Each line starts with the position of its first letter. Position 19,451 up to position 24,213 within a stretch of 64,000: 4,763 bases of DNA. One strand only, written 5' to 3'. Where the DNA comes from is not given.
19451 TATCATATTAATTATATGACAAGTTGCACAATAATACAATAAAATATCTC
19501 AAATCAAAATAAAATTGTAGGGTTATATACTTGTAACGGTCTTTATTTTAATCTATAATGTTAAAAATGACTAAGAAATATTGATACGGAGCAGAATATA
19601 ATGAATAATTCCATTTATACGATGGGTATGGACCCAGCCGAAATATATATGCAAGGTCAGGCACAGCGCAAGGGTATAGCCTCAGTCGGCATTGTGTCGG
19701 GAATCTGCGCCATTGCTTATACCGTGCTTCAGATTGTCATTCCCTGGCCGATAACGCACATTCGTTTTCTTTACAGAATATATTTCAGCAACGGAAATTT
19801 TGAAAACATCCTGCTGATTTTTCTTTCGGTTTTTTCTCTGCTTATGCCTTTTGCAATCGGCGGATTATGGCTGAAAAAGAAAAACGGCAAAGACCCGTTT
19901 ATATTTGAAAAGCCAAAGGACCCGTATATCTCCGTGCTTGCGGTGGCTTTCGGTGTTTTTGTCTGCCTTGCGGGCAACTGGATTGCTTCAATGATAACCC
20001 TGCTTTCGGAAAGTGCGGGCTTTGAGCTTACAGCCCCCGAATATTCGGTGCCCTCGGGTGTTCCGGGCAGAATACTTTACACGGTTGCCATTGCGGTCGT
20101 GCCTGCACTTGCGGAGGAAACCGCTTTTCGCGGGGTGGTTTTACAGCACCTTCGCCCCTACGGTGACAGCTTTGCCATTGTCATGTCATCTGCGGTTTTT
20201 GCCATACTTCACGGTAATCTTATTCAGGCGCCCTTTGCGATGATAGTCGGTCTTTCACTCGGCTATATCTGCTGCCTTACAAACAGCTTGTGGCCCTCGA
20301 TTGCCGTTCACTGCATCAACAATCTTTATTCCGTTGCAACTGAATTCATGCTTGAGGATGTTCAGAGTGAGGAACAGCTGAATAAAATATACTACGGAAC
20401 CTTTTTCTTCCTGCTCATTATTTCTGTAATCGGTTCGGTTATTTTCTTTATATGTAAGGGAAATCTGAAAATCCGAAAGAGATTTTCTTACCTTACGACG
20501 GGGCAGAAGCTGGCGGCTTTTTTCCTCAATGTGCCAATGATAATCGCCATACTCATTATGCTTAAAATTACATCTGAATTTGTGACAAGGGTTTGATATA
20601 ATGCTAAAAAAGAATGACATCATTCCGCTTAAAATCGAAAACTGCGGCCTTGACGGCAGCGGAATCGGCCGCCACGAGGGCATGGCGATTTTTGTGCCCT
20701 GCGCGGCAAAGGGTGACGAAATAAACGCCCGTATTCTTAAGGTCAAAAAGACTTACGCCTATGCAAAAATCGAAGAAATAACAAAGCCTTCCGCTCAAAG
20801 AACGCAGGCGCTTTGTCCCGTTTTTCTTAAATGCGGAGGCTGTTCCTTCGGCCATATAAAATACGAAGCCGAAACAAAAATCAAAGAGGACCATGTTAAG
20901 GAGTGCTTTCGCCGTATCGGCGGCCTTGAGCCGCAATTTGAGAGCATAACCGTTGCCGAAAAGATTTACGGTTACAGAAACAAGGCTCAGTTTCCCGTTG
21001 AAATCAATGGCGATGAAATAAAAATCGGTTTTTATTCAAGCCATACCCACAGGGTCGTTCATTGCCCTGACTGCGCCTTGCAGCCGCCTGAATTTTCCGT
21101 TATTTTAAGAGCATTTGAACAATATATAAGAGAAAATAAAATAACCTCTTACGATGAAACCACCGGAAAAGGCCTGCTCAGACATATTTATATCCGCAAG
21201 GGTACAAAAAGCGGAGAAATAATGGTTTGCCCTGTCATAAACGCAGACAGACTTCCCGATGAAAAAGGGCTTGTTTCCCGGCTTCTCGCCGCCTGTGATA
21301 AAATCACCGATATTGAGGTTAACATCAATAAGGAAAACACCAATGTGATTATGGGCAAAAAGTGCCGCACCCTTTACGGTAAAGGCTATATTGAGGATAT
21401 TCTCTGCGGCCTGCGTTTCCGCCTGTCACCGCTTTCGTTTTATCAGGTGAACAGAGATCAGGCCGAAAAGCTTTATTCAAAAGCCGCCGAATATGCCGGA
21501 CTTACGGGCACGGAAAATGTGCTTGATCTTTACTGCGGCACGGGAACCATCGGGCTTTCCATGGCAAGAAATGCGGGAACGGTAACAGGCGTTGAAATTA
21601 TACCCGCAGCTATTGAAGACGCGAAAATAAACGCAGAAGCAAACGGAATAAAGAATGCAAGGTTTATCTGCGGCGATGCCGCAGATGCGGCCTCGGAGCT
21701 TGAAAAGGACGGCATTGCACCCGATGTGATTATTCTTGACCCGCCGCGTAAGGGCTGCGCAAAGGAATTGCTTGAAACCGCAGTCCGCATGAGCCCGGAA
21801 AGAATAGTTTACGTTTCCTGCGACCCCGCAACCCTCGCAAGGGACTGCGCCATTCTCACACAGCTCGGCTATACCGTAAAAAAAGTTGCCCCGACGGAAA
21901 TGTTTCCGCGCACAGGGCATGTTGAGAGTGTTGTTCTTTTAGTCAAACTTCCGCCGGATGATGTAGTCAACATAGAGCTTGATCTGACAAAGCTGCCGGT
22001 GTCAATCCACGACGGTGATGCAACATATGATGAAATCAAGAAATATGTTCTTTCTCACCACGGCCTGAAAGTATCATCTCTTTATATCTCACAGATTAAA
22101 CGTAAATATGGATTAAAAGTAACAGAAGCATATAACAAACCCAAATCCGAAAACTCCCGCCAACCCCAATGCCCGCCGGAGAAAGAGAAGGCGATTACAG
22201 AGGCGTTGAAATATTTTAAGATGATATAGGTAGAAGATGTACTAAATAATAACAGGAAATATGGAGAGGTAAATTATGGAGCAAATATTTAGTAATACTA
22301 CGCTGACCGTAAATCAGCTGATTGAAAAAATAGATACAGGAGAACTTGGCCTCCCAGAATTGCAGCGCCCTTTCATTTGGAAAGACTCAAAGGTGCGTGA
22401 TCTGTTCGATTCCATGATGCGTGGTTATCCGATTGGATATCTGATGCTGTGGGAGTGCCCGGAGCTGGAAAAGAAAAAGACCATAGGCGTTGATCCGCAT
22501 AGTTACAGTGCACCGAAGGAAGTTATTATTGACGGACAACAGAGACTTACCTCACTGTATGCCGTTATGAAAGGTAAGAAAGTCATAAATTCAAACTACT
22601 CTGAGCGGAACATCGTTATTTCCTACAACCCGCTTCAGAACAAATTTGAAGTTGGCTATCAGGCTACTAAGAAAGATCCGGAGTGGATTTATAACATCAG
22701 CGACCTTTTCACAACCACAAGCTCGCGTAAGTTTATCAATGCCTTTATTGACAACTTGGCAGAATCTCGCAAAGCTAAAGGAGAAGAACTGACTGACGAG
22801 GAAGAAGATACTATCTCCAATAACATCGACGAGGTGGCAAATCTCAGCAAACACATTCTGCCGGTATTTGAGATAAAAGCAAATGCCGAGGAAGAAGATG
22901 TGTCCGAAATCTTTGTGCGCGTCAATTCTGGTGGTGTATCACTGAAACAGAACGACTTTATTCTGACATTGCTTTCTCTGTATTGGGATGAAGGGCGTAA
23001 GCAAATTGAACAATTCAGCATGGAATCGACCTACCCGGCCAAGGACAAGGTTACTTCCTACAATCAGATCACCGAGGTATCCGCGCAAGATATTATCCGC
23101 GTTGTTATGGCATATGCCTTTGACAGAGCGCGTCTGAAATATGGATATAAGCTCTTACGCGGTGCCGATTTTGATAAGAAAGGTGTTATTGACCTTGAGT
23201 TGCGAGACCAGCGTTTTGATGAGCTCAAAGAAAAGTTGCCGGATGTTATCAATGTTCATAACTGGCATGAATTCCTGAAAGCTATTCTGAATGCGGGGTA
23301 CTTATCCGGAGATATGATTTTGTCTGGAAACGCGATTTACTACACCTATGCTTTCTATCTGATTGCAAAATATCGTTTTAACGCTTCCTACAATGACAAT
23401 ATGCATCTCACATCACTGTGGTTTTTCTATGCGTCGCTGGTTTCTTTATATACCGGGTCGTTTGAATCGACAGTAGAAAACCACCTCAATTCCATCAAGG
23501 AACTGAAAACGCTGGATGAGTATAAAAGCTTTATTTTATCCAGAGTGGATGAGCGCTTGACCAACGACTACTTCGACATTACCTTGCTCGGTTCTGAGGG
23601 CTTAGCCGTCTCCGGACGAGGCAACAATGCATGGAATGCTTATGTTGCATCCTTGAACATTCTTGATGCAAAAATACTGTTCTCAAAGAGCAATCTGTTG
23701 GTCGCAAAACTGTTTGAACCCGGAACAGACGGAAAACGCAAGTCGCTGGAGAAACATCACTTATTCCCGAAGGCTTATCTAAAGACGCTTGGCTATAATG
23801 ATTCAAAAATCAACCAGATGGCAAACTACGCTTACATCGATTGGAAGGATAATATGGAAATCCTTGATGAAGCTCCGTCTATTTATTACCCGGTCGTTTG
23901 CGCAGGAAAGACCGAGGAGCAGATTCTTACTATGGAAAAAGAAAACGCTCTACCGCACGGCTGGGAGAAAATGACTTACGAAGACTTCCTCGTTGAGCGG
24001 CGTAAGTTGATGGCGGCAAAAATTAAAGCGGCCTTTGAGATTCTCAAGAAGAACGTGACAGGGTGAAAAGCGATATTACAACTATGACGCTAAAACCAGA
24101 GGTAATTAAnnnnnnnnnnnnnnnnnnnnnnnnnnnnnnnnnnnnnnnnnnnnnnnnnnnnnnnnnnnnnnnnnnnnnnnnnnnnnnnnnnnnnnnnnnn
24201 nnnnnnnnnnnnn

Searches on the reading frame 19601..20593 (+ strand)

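Call 5: search_protein_families(library=pfam, proteins=[window:19601-20593:+], max_evalue=0.01)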
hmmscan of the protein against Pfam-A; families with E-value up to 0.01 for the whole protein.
window:19601-20593:+ (331 aa): 1 family
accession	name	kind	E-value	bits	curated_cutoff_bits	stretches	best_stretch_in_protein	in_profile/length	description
PF02517.21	Rce1-like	-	9.1e-20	71.2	22.4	1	158-242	5-92/93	Type II CAAX prenyl endopeptidase Rce1-like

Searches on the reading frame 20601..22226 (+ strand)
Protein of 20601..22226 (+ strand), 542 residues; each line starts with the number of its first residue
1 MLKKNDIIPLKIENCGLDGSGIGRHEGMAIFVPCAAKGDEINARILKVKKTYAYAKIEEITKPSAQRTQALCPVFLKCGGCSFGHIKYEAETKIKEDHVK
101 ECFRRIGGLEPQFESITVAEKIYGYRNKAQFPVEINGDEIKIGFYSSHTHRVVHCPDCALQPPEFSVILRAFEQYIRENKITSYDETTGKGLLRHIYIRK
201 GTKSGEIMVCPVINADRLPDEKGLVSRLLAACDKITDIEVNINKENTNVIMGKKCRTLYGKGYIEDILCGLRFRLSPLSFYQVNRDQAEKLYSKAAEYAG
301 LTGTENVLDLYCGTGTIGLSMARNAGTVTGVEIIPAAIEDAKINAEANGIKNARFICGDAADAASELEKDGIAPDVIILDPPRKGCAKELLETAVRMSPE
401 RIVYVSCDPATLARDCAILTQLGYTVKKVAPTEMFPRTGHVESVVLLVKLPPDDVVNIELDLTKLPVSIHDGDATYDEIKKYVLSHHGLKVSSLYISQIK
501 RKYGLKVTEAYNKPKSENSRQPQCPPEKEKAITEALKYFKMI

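Call 5: search_protein_families(library=pfam, proteins=[window:20601-22226:+], max_evalue=0.01)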
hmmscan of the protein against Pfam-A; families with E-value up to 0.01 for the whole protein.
window:20601-22226:+ (542 aa): 14 families
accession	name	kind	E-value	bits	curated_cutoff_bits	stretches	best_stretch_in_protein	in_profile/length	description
PF05958.17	tRNA_U5-meth_tr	-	1.4e-21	77.4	23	1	259-449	154-356/357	tRNA (Uracil-5-)-methyltransferase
PF13847.12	Methyltransf_31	-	9.5e-14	51.7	27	1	304-380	4-81/145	Methyltransferase domain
PF03602.21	Cons_hypoth95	-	2.1e-09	37.7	24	1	303-410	41-155/182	Conserved hypothetical protein 95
PF13649.12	Methyltransf_25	-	2.2e-09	38.3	27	1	307-364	1-59/97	Methyltransferase domain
PF05175.20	MTS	-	3.8e-09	36.9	23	1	304-384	32-109/170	Methyltransferase small domain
PF01938.26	TRAM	-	4.3e-08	33.3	21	1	6-57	6-60/61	TRAM domain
PF09445.16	Methyltransf_15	-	6.3e-07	29.5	22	1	305-385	2-83/165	RNA cap guanine-N2 methyltransferase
PF08241.18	Methyltransf_11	-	8.5e-05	23.6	21.2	1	308-362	1-53/95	Methyltransferase domain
PF01135.25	PCMT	-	9.3e-05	22.7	20.3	1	287-360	57-133/210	Protein-L-isoaspartate(D-aspartate) O-methyltransferase (PCMT)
PF02475.24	TRM5-TYW2_MTfase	-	0.00044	20.7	28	1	302-396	35-125/164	TRM5/TYW2 methyltransferase domain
PF06325.19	PrmA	-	0.00051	20.1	22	1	303-370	161-228/296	Ribosomal protein L11 methyltransferase (PrmA)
PF01209.24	Ubie_methyltran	-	0.00058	19.7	20.1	1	300-362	44-109/233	ubiE/COQ5 methyltransferase family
PF08242.18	Methyltransf_12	-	0.0018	19.4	30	1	308-378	1-70/98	Methyltransferase domain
PF02390.23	Methyltransf_4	-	0.0032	17.4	24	1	307-367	5-67/173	Putative methyltransferase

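Call 78: find_encoding_contigs(protein=window:20601-22226:+, flank=10000, max_places=10)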
Protein window:20601-22226:+ (542 aa): no gene with exactly this product is on record in the collection.

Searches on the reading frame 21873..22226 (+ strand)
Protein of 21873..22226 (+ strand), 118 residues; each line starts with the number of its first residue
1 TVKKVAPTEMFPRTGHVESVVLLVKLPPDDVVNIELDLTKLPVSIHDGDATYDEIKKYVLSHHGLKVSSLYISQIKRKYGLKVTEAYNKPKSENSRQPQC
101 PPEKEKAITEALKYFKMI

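Call 13: search_dna_similar(query=window:21873-22226:+, collection=phages, mode=protein, max_evalue=0.01, max_rows=30)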
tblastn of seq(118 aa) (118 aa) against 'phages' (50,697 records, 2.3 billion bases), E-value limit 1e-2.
Records with a match: 11; places in all: 11; records where one place covers at least 80% of the query: 3.
Best place of each record, by identity: 60-80% 2; <60% 9.
By first word of the organism name: Bacteriophage 7; Streptococcus 4.
By host as written in the record: - 7; Streptococcus suis 2; Streptococcus gallolyticus BSJ27 1; Streptococcus gallolyticus BSJ31 1.
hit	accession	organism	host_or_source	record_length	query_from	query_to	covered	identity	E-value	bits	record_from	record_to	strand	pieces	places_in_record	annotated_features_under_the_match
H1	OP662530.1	Streptococcus phage YS162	Streptococcus suis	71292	4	118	97%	52.1%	3e-23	98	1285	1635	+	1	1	SAM-dependent methyltransferase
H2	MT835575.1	Bacteriophage sp.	human fecal samples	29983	2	118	99%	48.7%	2e-26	107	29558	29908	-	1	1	record has no annotation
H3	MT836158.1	Bacteriophage sp.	human fecal samples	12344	34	118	72%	62.4%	2e-27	110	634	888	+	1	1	record has no annotation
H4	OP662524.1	Streptococcus phage YS387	Streptococcus suis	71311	14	118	89%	50.5%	9e-18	83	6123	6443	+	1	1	hypothetical protein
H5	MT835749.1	Bacteriophage sp.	human fecal samples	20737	34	118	72%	60.0%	2e-23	99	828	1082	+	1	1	record has no annotation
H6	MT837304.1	Bacteriophage sp.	human fecal samples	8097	33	118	73%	57.5%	3e-26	106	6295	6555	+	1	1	record has no annotation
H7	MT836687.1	Bacteriophage sp.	human fecal samples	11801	33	118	73%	54.5%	4e-24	100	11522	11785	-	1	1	record has no annotation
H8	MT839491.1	Bacteriophage sp.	human fecal samples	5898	34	118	72%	54.0%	5e-24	100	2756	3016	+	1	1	record has no annotation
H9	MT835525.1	Bacteriophage sp.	human fecal samples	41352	2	83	69%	44.7%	1e-9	59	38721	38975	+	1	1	record has no annotation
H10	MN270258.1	Streptococcus phage phi-SgaBSJ27_rum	Streptococcus gallolyticus BSJ27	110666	33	97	55%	49.2%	1e-7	54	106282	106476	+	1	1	none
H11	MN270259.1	Streptococcus phage phi-SgaBSJ31_rum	Streptococcus gallolyticus BSJ31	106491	33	81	42%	55.1%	3e-7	52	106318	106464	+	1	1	none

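Call 15: get_annotated_region(hit=H1, flank=6000)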
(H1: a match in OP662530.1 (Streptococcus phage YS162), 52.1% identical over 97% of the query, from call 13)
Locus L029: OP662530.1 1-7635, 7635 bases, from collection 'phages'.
description: Streptococcus phage YS162, complete genome.
organism: Streptococcus phage YS162 (NCBI taxid 2989760)
taxonomy: Viruses; Duplodnaviria; Heunggongvirae; Uroviricota; Caudoviricetes
host: Streptococcus suis; source: pig; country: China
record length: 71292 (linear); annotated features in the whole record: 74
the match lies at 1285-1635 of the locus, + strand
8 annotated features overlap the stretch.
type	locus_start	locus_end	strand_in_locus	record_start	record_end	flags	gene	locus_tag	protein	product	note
CDS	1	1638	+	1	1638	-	-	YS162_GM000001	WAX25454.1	SAM-dependent methyltransferase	+strand; SAM-dependent methyltransferase related to tRNA (uracil-5-)-methyltransferase rum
CDS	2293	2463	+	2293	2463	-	-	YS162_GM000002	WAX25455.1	hypothetical protein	+strand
CDS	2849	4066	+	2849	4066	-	-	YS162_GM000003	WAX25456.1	macrolide efflux MFS transporter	+strand; macrolide efflux MFS transporter Mef(A)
CDS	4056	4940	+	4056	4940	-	-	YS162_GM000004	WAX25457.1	DNA polymerase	+strand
CDS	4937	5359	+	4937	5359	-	-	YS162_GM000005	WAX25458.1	SAM-dependent methyltransferase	+strand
CDS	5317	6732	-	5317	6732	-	-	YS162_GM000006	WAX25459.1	transposase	-strand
CDS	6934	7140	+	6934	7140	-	-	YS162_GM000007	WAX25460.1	ATP-binding protein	+strand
CDS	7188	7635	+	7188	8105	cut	-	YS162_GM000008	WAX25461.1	hypothetical protein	+strand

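Call 16: get_annotated_region(hit=H10, flank=8000)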
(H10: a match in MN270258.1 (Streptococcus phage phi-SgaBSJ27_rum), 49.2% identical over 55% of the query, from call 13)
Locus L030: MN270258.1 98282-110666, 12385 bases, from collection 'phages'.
description: Streptococcus phage phi-SgaBSJ27_rum, complete genome.
organism: Streptococcus phage phi-SgaBSJ27_rum (NCBI taxid 2664388)
taxonomy: Viruses; Duplodnaviria; Heunggongvirae; Uroviricota; Caudoviricetes
host: Streptococcus gallolyticus BSJ27; source: pig; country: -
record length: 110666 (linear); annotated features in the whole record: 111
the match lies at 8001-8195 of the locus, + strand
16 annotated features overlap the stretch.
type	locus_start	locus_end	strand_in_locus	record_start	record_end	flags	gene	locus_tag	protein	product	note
CDS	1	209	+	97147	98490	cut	-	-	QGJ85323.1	hypothetical protein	-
CDS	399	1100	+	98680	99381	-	-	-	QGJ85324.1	hypothetical protein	-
CDS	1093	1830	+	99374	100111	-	-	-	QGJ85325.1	arginine/ornithine antiporter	arginine/ornithine antiporter ArcD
CDS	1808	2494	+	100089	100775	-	-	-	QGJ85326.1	hypothetical protein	-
CDS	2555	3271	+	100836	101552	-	-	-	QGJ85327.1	hypothetical protein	-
CDS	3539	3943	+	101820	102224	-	-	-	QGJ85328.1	hypothetical protein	-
CDS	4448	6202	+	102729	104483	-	-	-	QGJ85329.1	site-specific recombinase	-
CDS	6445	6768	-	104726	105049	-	-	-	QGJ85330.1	MutR family positive transcriptional regulator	-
CDS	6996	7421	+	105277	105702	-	-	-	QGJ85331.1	hypothetical protein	-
CDS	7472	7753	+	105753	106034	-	-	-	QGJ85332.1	hypothetical protein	-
CDS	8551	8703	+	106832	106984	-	-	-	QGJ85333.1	hypothetical protein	-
CDS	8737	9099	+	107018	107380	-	-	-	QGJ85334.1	hypothetical protein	-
CDS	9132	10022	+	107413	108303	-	-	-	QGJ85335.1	hypothetical protein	-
CDS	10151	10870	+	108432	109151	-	-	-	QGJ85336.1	putative metal-dependent membrane protease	-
CDS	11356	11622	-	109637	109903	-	-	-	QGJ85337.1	hypothetical protein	-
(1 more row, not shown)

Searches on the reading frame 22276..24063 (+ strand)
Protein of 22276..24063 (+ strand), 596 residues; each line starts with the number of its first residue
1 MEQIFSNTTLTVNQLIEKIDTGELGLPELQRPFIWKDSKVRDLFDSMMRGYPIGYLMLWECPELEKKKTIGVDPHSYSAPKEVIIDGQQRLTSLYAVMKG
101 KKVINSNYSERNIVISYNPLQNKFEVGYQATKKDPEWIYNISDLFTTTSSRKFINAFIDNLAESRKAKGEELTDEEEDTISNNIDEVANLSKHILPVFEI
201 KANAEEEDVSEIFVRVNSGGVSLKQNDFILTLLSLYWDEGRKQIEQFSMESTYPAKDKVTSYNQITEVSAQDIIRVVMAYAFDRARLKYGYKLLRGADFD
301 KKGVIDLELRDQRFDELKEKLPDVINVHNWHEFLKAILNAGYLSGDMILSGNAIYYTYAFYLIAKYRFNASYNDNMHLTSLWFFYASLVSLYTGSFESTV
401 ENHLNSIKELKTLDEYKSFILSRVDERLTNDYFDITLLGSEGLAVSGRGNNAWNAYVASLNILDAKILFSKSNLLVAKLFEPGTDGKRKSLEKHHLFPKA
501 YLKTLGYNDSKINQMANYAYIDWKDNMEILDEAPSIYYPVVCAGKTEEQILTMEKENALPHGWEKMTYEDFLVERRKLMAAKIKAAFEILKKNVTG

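Call 5: search_protein_families(library=pfam, proteins=[window:22276-24063:+], max_evalue=0.01)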
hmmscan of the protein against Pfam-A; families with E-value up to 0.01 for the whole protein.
window:22276-24063:+ (596 aa): 1 family
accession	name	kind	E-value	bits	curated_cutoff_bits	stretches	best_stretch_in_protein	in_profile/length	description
PF03235.19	GmrSD_N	-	6.4e-34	118.2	33.2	1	12-232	1-197/199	GmrSD restriction endonuclease, N-terminal domain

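Call 68: search_protein_families(library=padloc, proteins=[window:22276-24063:+], max_evalue=0.001)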
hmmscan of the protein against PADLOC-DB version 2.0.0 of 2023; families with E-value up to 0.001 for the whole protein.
window:22276-24063:+ (596 aa): 10 families
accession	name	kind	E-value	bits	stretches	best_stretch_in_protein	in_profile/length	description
PDLC04151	HEC-05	-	4e-39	132.8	1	7-588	23-594/600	-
PDLC04709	PDC-M55C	-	3.7e-29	99.8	1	10-232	15-237/554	-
PDLC04150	HEC-05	-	4.9e-23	79.8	2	8-67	6-65/583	-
PDLC04152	HEC-05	-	3.3e-17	60.2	2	83-420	110-416/566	-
PDLC04153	HEC-05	-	4.2e-17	59.6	2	11-64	8-62/621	-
PDLC03877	NsnA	-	2.9e-10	38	1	7-227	48-194/385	-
PDLC02792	SspE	-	7.4e-08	29.2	1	2-97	3-106/771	SspE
PDLC04027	PD-T4-2_A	-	1.5e-05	22.2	0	27-105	56-119/363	-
PDLC02791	SspE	-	0.00023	17.5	0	4-97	2-104/775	SspE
PDLC04155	HEC-06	-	0.00032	17.3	0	13-95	10-84/562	-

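Call 79: find_encoding_contigs(protein=window:22276-24063:+, flank=8000, max_places=10)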
Protein window:22276-24063:+ (596 aa): no gene with exactly this product is on record in the collection.

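Call 80: find_related_loci(query=window:22276-24063:+, collection=metagenome_contigs, flank=6000)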
Query window:22276-24063:+ (596 aa) in metagenome_contigs; peptide patterns used: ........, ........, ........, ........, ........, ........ (x = any residue, [..] = any of these).
315 stretches matched a pattern; 293 encode a relative of the query (tblastn E <= 1e-3); the best 80 are kept; 80 distinct loci.
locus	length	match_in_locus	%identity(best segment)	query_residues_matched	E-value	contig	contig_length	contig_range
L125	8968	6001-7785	99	1-595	0e+0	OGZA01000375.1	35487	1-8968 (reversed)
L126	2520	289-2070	86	1-594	0e+0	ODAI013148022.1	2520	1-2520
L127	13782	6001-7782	86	1-594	0e+0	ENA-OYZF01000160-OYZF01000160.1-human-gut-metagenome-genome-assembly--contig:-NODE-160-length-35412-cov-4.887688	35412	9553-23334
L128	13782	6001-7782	86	1-594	0e+0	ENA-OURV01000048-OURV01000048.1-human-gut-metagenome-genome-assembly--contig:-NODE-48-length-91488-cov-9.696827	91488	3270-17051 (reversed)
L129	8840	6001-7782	85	1-594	0e+0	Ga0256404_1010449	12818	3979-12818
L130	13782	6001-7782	85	1-594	0e+0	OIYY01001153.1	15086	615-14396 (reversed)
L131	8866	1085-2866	85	1-594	0e+0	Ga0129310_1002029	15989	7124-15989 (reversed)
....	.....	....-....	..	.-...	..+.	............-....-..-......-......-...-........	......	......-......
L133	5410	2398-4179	85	1-594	0e+0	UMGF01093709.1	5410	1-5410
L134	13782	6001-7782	85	1-594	0e+0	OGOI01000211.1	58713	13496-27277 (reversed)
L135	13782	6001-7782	85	1-594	0e+0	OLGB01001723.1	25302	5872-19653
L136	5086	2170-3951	85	1-594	0e+0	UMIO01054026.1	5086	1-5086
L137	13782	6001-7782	86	1-594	0e+0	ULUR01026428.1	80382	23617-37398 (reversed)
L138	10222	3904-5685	86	1-594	0e+0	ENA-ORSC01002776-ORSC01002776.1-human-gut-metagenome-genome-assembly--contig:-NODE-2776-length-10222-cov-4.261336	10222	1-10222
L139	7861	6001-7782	85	1-594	0e+0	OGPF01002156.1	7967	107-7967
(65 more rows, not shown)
